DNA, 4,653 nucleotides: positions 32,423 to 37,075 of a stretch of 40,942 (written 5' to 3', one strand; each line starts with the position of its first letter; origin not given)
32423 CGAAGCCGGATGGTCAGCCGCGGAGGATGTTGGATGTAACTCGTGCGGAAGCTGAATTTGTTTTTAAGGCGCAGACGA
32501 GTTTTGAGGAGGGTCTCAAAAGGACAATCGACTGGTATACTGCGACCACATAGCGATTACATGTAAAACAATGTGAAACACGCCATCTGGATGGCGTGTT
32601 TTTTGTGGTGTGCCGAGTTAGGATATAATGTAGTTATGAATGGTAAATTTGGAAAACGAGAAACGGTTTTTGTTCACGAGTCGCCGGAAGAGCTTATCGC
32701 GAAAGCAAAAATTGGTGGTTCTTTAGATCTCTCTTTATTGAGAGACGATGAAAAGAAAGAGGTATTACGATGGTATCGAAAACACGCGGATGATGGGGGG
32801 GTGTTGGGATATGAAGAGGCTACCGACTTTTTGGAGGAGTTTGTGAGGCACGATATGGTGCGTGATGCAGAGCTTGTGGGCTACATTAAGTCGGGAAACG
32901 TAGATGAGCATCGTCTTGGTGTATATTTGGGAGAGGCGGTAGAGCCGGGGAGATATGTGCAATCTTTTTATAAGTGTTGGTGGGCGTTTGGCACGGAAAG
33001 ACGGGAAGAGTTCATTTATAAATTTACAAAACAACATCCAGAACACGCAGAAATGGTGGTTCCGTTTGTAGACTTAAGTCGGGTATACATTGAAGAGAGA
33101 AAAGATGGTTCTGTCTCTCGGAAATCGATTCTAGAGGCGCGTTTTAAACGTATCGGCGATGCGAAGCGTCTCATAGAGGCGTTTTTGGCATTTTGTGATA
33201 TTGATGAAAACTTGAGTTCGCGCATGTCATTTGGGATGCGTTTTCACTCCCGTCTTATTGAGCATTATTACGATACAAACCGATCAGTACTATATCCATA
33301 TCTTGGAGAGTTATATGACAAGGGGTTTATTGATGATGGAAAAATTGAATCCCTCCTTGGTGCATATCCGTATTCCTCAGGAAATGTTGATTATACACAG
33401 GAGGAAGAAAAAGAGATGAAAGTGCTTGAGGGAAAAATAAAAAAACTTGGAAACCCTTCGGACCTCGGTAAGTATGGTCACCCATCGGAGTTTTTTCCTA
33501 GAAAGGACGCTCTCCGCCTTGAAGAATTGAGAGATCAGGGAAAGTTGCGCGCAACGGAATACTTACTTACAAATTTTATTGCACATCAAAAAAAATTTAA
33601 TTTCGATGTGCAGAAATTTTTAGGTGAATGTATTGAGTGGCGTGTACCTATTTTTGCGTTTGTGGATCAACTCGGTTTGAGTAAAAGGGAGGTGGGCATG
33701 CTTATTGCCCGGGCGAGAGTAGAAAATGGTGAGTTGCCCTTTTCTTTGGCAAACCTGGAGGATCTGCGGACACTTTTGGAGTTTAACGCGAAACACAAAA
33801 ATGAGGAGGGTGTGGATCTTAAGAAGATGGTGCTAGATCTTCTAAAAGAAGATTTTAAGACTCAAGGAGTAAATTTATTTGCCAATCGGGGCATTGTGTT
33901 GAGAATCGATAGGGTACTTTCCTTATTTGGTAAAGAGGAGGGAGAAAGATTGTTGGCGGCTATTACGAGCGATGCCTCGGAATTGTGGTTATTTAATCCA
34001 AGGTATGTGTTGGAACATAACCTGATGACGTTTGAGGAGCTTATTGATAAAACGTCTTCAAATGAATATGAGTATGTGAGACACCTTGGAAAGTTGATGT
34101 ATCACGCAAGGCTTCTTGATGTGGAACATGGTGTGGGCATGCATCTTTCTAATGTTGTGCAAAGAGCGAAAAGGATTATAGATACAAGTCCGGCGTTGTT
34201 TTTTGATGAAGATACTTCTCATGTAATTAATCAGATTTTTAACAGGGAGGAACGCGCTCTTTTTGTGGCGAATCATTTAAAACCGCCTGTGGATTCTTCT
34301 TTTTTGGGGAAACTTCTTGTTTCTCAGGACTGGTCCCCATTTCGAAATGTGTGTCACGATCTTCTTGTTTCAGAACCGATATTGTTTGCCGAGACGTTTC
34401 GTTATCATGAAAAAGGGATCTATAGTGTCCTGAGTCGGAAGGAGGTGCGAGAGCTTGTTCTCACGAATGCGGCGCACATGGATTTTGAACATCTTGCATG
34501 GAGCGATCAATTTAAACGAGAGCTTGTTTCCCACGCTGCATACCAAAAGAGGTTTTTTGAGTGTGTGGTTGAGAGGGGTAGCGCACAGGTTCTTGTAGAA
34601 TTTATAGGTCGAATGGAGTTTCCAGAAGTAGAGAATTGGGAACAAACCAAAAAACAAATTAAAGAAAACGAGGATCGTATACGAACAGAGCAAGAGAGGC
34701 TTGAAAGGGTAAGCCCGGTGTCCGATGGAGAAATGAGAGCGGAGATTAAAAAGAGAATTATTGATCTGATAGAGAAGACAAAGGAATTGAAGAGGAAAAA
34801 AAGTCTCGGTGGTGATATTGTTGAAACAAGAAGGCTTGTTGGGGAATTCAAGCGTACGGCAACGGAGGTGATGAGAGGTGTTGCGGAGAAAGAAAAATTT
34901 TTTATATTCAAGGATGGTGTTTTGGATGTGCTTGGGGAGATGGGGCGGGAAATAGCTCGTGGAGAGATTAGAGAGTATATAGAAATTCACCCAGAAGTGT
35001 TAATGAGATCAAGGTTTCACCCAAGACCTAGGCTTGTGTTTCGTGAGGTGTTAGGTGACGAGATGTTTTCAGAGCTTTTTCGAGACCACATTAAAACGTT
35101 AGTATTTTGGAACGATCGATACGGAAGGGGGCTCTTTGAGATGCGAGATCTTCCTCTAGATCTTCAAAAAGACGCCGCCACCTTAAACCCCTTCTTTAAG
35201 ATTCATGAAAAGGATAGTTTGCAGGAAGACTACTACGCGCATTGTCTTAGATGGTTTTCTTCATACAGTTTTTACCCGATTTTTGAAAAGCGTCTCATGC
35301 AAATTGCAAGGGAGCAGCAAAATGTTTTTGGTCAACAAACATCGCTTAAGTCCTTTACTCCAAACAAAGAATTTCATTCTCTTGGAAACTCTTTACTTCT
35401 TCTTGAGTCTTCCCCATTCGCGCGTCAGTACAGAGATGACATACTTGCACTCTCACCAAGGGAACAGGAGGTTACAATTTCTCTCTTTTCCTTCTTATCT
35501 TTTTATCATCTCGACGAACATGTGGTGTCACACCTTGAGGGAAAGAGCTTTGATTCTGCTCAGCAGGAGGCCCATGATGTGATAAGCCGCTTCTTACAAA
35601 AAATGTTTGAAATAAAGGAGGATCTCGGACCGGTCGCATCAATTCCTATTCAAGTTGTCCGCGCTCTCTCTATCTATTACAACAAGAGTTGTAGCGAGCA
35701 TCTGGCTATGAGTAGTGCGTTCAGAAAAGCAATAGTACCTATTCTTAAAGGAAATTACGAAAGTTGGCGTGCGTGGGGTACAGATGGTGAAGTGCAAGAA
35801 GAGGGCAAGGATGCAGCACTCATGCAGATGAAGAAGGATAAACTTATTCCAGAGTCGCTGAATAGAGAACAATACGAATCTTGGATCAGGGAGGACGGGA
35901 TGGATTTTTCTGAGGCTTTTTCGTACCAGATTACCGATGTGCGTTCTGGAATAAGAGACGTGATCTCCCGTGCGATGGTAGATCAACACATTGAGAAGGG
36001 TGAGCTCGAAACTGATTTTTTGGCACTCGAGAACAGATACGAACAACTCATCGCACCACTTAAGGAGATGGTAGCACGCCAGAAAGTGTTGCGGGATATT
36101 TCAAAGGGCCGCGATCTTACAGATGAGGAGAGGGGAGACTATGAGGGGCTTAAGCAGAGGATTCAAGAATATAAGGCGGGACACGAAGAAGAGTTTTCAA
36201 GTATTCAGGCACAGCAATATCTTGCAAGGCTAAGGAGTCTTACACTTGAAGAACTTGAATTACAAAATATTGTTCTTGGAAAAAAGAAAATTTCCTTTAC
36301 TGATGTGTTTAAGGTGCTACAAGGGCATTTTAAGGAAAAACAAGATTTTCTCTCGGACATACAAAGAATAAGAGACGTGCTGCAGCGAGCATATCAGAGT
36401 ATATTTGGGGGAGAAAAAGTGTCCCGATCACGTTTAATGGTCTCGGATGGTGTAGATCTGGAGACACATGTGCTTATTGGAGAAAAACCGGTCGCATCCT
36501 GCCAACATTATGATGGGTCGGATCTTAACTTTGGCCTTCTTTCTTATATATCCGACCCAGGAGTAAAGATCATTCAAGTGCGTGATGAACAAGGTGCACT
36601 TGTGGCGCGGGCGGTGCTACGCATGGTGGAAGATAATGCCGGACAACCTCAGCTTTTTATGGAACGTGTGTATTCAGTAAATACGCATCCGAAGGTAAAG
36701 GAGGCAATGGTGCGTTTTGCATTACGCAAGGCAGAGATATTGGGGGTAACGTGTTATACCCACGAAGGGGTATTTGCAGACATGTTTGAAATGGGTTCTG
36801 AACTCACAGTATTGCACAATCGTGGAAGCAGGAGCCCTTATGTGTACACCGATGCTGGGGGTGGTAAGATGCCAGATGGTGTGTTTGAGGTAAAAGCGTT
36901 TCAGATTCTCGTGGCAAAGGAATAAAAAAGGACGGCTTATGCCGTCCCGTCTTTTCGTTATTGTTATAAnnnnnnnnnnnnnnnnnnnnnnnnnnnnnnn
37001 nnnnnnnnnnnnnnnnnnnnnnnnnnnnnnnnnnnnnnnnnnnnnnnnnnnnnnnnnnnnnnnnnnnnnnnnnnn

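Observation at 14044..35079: Apparently perfect 10,513-bp head-to-tail tandem duplication covering 11 genes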

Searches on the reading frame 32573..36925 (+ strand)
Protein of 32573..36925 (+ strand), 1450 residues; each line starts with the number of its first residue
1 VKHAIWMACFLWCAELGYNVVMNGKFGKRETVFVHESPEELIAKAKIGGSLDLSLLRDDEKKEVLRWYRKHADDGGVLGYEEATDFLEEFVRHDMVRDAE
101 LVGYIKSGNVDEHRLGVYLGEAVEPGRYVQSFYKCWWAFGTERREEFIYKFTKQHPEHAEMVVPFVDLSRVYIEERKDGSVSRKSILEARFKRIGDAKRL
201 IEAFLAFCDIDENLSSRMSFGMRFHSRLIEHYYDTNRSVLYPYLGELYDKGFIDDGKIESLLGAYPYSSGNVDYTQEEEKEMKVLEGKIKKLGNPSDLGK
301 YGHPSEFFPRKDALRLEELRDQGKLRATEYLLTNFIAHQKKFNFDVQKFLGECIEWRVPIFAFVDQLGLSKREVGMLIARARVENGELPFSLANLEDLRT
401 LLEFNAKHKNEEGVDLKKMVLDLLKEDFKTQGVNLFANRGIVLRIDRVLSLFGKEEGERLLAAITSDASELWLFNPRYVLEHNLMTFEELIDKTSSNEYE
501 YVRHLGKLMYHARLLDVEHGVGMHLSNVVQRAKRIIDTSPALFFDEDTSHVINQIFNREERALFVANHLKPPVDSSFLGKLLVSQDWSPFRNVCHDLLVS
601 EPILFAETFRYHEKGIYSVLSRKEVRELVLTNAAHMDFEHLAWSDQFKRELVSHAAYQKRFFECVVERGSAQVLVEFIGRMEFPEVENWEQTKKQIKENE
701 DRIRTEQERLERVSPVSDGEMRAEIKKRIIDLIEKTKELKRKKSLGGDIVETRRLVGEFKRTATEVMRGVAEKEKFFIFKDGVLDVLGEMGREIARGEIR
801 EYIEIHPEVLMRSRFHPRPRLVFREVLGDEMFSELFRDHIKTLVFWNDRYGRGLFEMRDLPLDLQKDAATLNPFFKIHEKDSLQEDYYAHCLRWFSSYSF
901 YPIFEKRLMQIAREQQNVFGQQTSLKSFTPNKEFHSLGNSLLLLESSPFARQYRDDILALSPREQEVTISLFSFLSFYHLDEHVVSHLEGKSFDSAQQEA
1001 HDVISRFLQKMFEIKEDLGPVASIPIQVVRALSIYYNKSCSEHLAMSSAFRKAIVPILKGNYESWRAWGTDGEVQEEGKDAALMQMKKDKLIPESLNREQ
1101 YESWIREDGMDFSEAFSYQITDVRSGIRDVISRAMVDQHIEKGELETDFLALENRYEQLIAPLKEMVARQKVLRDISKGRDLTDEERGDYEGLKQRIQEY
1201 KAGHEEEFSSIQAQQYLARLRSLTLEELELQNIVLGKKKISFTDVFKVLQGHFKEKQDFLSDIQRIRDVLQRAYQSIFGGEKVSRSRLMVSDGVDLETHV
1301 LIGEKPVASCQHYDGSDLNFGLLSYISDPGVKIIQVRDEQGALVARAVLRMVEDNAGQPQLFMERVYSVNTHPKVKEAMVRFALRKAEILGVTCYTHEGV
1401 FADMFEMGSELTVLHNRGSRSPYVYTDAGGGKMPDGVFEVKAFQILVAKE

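Call 6: search_protein_families(library=pfam, proteins=[window:32573-36925:+], max_evalue=0.01)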
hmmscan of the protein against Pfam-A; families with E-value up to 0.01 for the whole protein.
window:32573-36925:+ (1450 aa): 0 families

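Call 7: find_encoding_contigs(protein=window:32573-36925:+, flank=10000, max_places=10)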
Protein window:32573-36925:+ (1450 aa): no gene with exactly this product is on record in the collection.

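Call 20: find_encoding_contigs(protein=window:32636-36925:+, flank=10000, max_places=10)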
Protein window:32636-36925:+ (1429 aa): no gene with exactly this product is on record in the collection.

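Call 48: search_protein_families(library=ncbifam, proteins=[window:32636-36925:+], max_evalue=0.01)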
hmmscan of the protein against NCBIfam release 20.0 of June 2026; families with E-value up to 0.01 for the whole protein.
window:32636-36925:+ (1429 aa): 0 families

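Call 49: search_solved_structures(query=window:32636-36925:+, max_evalue=1)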
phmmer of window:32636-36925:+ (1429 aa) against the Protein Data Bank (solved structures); distinct sequences matched with E-value up to 1: 1.
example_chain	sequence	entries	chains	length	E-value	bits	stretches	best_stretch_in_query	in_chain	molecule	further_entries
8pe1_C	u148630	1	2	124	0.35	11.5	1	40-121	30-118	Nanobody 4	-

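Call 51: search_protein_families(library=padloc, proteins=[window:32636-36925:+], max_evalue=0.01)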
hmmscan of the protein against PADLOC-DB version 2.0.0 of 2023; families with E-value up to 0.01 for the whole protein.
window:32636-36925:+ (1429 aa): 0 families

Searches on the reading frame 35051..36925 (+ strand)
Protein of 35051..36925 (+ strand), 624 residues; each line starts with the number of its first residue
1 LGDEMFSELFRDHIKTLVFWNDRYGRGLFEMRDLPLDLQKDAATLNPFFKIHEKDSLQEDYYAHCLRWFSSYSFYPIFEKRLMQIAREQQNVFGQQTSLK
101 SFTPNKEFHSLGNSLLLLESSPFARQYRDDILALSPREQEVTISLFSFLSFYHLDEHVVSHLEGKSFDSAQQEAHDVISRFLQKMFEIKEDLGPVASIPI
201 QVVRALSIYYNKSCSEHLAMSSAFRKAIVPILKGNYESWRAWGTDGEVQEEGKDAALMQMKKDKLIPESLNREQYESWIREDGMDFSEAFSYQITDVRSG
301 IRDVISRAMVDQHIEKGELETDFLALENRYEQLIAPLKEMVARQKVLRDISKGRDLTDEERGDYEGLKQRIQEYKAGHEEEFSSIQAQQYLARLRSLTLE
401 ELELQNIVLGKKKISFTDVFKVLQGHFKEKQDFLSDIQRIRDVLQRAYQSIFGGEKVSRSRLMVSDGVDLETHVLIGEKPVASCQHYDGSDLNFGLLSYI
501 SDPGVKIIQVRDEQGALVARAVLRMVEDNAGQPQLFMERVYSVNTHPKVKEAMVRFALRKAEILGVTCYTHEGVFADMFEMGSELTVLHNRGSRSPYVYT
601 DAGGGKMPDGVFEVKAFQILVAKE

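Call 27: find_encoding_contigs(protein=window:35051-36925:+, flank=10000, max_places=10)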
Protein window:35051-36925:+ (624 aa): no gene with exactly this product is on record in the collection.
